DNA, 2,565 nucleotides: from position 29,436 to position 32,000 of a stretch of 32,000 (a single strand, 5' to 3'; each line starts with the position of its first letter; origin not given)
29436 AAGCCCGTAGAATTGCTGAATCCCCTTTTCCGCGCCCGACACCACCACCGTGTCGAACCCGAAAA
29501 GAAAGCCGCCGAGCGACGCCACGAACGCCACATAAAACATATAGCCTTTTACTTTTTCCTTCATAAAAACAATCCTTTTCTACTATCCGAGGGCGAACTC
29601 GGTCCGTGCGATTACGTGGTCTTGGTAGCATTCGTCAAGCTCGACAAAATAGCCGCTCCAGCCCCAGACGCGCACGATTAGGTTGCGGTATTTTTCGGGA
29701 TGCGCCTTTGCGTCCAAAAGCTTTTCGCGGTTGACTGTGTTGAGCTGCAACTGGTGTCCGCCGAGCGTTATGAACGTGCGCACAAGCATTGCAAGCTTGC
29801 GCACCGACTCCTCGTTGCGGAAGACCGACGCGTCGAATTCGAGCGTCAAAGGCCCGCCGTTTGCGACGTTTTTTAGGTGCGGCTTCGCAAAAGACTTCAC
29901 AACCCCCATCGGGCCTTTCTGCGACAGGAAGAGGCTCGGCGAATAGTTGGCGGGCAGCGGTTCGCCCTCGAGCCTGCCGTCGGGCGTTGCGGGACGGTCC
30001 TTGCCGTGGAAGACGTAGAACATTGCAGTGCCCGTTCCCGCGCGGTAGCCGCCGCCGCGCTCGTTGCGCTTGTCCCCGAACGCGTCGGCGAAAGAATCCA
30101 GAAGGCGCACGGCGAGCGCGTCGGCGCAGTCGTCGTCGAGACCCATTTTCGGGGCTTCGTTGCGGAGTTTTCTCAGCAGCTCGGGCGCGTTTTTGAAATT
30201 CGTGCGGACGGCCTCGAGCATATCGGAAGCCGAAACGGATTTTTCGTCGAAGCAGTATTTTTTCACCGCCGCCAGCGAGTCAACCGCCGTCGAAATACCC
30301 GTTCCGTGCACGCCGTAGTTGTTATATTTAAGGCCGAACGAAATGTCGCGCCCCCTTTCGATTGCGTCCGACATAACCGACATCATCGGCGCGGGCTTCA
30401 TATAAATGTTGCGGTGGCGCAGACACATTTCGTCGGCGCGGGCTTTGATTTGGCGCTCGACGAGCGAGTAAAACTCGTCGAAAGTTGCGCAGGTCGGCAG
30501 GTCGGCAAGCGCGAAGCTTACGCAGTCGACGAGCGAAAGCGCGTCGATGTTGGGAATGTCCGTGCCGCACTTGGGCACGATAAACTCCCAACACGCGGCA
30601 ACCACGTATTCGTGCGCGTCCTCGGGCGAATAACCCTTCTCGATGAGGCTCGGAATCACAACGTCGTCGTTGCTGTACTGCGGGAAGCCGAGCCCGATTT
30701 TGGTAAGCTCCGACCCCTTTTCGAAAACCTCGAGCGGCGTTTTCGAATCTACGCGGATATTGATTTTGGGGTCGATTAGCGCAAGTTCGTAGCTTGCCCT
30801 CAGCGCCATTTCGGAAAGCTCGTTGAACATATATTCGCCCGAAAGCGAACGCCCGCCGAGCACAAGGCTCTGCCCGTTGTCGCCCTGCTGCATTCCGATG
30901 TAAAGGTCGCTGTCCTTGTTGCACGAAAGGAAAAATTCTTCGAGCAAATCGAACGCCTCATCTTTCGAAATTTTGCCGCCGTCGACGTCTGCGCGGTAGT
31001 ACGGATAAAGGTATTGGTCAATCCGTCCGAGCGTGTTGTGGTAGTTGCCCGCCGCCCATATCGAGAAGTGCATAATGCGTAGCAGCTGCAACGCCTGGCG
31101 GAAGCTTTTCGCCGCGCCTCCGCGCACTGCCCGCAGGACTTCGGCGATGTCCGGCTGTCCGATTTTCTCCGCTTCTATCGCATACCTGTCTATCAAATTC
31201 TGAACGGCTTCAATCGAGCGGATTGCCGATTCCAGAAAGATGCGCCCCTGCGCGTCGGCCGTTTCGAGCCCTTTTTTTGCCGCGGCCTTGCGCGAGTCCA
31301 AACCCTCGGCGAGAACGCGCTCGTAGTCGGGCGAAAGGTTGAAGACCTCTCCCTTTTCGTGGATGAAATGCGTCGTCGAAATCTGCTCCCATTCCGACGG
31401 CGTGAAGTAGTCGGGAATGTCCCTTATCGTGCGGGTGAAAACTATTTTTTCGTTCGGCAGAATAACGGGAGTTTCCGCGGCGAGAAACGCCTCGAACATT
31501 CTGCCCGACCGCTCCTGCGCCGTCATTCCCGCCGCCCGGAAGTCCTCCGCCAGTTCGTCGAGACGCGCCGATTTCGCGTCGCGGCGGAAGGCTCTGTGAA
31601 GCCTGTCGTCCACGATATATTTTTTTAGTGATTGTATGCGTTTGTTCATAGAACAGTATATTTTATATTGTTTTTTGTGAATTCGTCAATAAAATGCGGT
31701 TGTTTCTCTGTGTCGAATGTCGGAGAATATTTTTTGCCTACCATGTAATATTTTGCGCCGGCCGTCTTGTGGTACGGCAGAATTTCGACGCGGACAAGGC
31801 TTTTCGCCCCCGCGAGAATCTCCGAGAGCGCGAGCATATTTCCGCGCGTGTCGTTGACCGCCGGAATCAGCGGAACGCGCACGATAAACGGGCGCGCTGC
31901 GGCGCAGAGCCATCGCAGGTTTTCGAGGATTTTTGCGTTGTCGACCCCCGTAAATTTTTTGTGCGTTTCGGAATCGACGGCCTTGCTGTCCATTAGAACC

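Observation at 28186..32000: Compact operon: radical-SAM activase, 688-aa glycyl radical enzyme, MFS sugar porter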

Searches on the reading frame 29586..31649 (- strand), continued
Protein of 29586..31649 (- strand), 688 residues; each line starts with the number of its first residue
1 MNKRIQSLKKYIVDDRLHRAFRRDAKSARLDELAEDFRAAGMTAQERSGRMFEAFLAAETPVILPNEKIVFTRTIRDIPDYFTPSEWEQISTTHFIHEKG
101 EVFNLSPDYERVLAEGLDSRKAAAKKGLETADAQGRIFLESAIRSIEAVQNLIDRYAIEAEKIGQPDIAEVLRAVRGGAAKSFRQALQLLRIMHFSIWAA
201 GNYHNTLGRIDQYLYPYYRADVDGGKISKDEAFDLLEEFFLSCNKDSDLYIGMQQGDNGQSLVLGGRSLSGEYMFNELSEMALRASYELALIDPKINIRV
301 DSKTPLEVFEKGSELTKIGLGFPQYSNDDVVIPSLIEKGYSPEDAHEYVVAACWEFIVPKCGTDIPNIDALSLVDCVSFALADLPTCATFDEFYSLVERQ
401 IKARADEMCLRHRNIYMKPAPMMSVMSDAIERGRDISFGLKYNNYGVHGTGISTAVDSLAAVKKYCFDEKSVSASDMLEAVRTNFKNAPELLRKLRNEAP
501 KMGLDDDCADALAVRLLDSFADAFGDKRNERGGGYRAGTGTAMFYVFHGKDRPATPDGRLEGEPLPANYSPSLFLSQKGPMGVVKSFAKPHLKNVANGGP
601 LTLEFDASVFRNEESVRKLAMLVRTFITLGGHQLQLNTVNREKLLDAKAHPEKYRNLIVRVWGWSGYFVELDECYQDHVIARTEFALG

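Call 86: search_protein_families(library=ncbifam, proteins=[L081:9249-10001:+, L081:8274-9239:+, L084:8116-8964:+], max_evalue=1e-8)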
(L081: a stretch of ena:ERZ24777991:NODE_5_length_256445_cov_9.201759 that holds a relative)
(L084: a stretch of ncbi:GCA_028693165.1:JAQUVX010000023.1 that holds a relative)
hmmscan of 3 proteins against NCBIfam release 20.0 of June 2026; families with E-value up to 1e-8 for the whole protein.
L081:9249-10001:+ (251 aa): 14 families
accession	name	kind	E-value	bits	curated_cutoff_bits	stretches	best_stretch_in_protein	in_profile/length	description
TIGR02494.1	PFLE_PFLC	subfamily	1.8e-70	237.6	174.35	2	56-234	98-278/293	glycyl-radical enzyme activating protein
NF043069.1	T4HPD_activ_SAM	equivalog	2.3e-64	217.6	425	2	55-246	97-293/299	trans-4-hydroxy-L-proline dehydratase activase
NF048010.1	SfplDhtActHpsHDes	equivalog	3.3e-62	210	430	2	71-239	121-292/298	(2S)-3-sulfopropanediol dehydratase activating enzyme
NF033717.2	HPDL_rSAM_activ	equivalog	2.2e-56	191.4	420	2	67-241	117-292/311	4-hydroxyphenylacetate decarboxylase activase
TIGR04395.1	cutC_activ_rSAM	equivalog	8.5e-56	189.5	360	2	72-230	120-282/309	choline TMA-lyase-activating enzyme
NF033719.1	ind_deCO2_activ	equivalog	7.9e-54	183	425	2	67-226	116-274/302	indoleacetate decarboxylase activase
TIGR02493.1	PFLA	equivalog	2.4e-51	174.4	231.75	1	5-226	2-213/235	pyruvate formate-lyase-activating protein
NF048008.1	SfplDhtActHpfHKleb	equivalog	1.5e-47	162.4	500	2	69-226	114-274/308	(2S)-3-sulfopropanediol dehydratase activating enzyme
NF007483.0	PRK10076.1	equivalog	4.5e-44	150.8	326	1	4-226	23-262/292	[formate-C-acetyltransferase]-activating enzyme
TIGR04003.1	rSAM_BssD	equivalog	2.1e-41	142.1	496.45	2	69-228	115-277/314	[benzylsuccinate synthase]-activating enzyme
TIGR04041.1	activase_YjjW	hypoth_equivalog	1.2e-34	120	250.2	2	83-221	110-248/276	YjjW family glycine radical enzyme activase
NF008356.0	PRK11145.1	equivalog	1.3e-34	119.6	375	1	2-226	4-218/246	pyruvate formate lyase 1-activating protein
TIGR02495.1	NrdG2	equivalog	5.1e-16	58.6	131.15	1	8-184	5-169/193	anaerobic ribonucleoside-triphosphate reductase activating protein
TIGR02491.1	NrdG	equivalog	9e-14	51.7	126.1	1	7-160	4-152/154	anaerobic ribonucleoside-triphosphate reductase activating protein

L081:8274-9239:+ (322 aa): 3 families
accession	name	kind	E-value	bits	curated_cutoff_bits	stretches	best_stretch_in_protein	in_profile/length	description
TIGR02636.1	galM_Leloir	equivalog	3.1e-90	302.7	397.65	1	2-320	18-336/336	galactose-1-epimerase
NF008277.0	PRK11055.1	subfamily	4.8e-86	289.1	240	1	3-321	31-348/349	galactose-1-epimerase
NF011719.0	PRK15172.1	equivalog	4.5e-12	46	251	1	44-206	55-213/300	aldose-1-epimerase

L084:8116-8964:+ (283 aa): 14 families
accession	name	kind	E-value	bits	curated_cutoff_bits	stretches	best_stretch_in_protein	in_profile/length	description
TIGR02494.1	PFLE_PFLC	subfamily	2.4e-87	292.9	174.35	1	7-268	1-280/293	glycyl-radical enzyme activating protein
NF043069.1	T4HPD_activ_SAM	equivalog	1.6e-79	267.4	425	1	5-259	2-271/299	trans-4-hydroxy-L-proline dehydratase activase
NF048010.1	SfplDhtActHpsHDes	equivalog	4.5e-76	255.5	430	1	3-258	4-280/298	(2S)-3-sulfopropanediol dehydratase activating enzyme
NF033717.2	HPDL_rSAM_activ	equivalog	3.2e-72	243.4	420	1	3-259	2-279/311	4-hydroxyphenylacetate decarboxylase activase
TIGR04395.1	cutC_activ_rSAM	equivalog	9.3e-70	235.3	360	1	3-274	3-291/309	choline TMA-lyase-activating enzyme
NF033719.1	ind_deCO2_activ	equivalog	3.7e-68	230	425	2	76-257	93-274/302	indoleacetate decarboxylase activase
NF048008.1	SfplDhtActHpfHKleb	equivalog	1.6e-62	211.5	500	1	6-257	1-274/308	(2S)-3-sulfopropanediol dehydratase activating enzyme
TIGR04003.1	rSAM_BssD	equivalog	2e-57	194.7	496.45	2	71-257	85-275/314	[benzylsuccinate synthase]-activating enzyme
TIGR02493.1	PFLA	equivalog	1.1e-53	182.1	231.75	2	87-258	39-214/235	pyruvate formate-lyase-activating protein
NF007483.0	PRK10076.1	equivalog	2.7e-47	161.4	326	1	4-257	21-262/292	[formate-C-acetyltransferase]-activating enzyme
TIGR04041.1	activase_YjjW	hypoth_equivalog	1.8e-40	139.1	250.2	1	6-255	3-251/276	YjjW family glycine radical enzyme activase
NF008356.0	PRK11145.1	equivalog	2.5e-37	128.5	375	1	89-257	46-218/246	pyruvate formate lyase 1-activating protein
TIGR02495.1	NrdG2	equivalog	2.3e-23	82.6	131.15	1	82-228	33-181/193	anaerobic ribonucleoside-triphosphate reductase activating protein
TIGR02491.1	NrdG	equivalog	1.1e-13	51.3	126.1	0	8-47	3-42/154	anaerobic ribonucleoside-triphosphate reductase activating protein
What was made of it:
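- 31646..32000 (-): 3' part (117 codons) of the glycyl-radical activating enzyme (radical SAM); the gene runs off the window. The full-length orthologue (L081) is 251 aa and lacks the ferredoxin-like auxiliary-cluster insert. The full L081 protein scores 237.6 bits against a cut-off of 174, in two stretches split where the insert is missing (call 86).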

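Call 88: search_solved_structures(query=L080:3806-4879:+, max_evalue=1e-15)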
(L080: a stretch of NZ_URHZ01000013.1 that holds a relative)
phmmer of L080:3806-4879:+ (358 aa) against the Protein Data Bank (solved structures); distinct sequences matched with E-value up to 1e-15: 54.
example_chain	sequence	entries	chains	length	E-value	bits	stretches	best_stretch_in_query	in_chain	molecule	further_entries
2ioy_A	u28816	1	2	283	1.9e-36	129.4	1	85-356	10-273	Periplasmic sugar-binding protein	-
4wut_A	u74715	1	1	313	2e-36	129.3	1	77-357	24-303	ABC transporter substrate binding protein (Ribose)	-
5dte_A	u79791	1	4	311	1.1e-33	120.3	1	76-327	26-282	Monosaccharide-transporting ATPase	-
7e7m_A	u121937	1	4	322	1.1e-31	113.7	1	70-334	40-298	D-ribose ABC transporter substrate-binding protein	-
2gx6_A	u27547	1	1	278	6.1e-31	111.3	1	79-335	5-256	D-ribose-binding periplasmic protein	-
1urp_A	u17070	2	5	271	7e-31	111.1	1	79-336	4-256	D-RIBOSE-BINDING PROTEIN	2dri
1dbp_A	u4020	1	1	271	7.2e-31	111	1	79-336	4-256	D-RIBOSE-BINDING PROTEIN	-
1drk_A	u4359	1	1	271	3e-30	109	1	79-336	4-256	D-RIBOSE-BINDING PROTEIN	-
4zjp_A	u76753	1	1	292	4.4e-30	108.4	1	76-337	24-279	Monosaccharide-transporting ATPase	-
1drj_A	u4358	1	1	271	5.6e-30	108.1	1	79-336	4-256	D-RIBOSE-BINDING PROTEIN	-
1ba2_A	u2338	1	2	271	5.6e-30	108.1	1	79-336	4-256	D-RIBOSE-BINDING PROTEIN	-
4yle_A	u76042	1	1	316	4.7e-29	105.1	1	65-346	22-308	Periplasmic binding protein/LacI transcriptional regulator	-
4ry0_A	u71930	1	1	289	6.8e-27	98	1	99-331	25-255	Probable ribose ABC transporter, substrate-binding protein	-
5ibq_A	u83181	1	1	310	1.1e-26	97.3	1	98-330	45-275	Probable ribose ABC transporter, substrate-binding protein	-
2fn9_A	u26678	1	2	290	1.1e-26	97.3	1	80-334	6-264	ribose ABC transporter, periplasmic ribose-binding protein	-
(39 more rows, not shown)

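Call 89: search_solved_structures(query=L136:10579-12009:+, max_evalue=0.001)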
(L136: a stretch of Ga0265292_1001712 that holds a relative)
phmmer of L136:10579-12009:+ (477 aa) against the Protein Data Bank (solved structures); distinct sequences matched with E-value up to 0.001: 0.

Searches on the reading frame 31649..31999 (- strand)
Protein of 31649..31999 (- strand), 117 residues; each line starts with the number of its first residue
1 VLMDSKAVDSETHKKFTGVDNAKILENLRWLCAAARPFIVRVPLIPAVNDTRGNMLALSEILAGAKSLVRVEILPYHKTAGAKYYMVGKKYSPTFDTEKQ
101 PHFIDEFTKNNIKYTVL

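Call 8: search_protein_families(library=pfam, proteins=[window:31649-31999:-])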
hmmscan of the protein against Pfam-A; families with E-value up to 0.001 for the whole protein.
window:31649-31999:- (117 aa): 0 families

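Call 9: search_protein_families(library=ncbifam, proteins=[window:31649-31999:-])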
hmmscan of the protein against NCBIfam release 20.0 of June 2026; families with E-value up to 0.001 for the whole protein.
window:31649-31999:- (117 aa): 12 families
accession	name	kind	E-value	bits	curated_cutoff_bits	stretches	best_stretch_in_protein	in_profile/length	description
TIGR02494.1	PFLE_PFLC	subfamily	4.4e-23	82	174.35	1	1-100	178-278/293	glycyl-radical enzyme activating protein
NF043069.1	T4HPD_activ_SAM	equivalog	1.7e-22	80.2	425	1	2-109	179-290/299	trans-4-hydroxy-L-proline dehydratase activase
NF048010.1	SfplDhtActHpsHDes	equivalog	4.6e-22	78.2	430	1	1-103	186-290/298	(2S)-3-sulfopropanediol dehydratase activating enzyme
NF033719.1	ind_deCO2_activ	equivalog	2.9e-19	69.5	425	1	2-92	185-274/302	indoleacetate decarboxylase activase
TIGR04395.1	cutC_activ_rSAM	equivalog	2.1e-17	63.4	360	1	2-96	185-282/309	choline TMA-lyase-activating enzyme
TIGR02493.1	PFLA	equivalog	6.2e-17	61.8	231.75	1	1-92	122-213/235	pyruvate formate-lyase-activating protein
NF033717.2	HPDL_rSAM_activ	equivalog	5.6e-16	58.7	420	1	3-107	187-292/311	4-hydroxyphenylacetate decarboxylase activase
NF048008.1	SfplDhtActHpfHKleb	equivalog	1.5e-15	57.3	500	1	2-92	182-274/308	(2S)-3-sulfopropanediol dehydratase activating enzyme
NF008356.0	PRK11145.1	equivalog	3e-12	46.4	375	1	1-92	127-218/246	pyruvate formate lyase 1-activating protein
NF007483.0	PRK10076.1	equivalog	6.4e-12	45.2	326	1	1-92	172-262/292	[formate-C-acetyltransferase]-activating enzyme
TIGR04041.1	activase_YjjW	hypoth_equivalog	7.1e-11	42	250.2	1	1-86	163-247/276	YjjW family glycine radical enzyme activase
TIGR04003.1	rSAM_BssD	equivalog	4.2e-09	36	496.45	1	2-94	184-277/314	[benzylsuccinate synthase]-activating enzyme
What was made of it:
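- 31646..32000 (-): TIGR02494 match of the fragment (call 9).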
